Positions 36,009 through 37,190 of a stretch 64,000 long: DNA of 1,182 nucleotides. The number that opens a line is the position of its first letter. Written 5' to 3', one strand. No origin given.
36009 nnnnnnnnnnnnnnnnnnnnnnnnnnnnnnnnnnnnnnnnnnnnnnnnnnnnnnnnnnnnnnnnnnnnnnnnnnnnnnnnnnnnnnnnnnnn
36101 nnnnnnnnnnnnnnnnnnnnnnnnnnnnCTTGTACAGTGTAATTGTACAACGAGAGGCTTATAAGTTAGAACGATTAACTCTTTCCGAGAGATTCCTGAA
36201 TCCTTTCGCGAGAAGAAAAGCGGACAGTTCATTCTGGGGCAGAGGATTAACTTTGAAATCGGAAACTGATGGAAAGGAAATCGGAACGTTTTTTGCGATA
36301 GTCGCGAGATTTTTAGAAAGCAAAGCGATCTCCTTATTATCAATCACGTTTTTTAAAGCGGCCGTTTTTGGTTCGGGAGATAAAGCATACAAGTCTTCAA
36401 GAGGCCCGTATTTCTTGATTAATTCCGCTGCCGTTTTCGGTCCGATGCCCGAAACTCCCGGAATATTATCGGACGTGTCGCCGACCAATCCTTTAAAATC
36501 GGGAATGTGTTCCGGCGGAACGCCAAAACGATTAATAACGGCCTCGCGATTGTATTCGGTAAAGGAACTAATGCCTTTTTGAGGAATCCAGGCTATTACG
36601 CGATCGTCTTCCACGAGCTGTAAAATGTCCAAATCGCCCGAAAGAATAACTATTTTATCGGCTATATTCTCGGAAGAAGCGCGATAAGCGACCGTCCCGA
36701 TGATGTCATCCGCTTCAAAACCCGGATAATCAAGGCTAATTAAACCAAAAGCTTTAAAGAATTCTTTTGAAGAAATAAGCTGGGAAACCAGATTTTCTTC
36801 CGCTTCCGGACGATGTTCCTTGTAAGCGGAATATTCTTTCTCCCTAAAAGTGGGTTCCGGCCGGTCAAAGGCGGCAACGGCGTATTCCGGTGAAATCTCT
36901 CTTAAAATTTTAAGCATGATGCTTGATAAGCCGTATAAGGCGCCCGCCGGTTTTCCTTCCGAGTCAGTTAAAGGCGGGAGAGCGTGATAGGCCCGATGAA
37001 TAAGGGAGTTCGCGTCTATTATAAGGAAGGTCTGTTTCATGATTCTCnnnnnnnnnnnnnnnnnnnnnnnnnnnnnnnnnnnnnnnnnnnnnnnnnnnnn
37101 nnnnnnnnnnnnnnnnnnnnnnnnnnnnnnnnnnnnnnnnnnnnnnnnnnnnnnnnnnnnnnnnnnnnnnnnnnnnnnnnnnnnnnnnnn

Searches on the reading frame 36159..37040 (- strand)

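Call 12: search_protein_families(library=pfam, proteins=[window:36159-37040:-])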
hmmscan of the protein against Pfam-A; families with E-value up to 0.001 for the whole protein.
window:36159-37040:- (293 aa): 3 families
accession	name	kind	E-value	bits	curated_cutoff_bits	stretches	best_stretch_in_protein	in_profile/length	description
PF02739.22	5_3_exonuc_N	-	1e-45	155.9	34.3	1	5-173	2-164/164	5'-3' exonuclease, N-terminal resolvase-like domain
PF01367.25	5_3_exonuc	-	1.6e-27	96.3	40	1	174-266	1-93/97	5'-3' exonuclease, C-terminal SAM fold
PF14520.12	HHH_5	-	0.00096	20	27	0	195-223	6-35/57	Helix-hairpin-helix domain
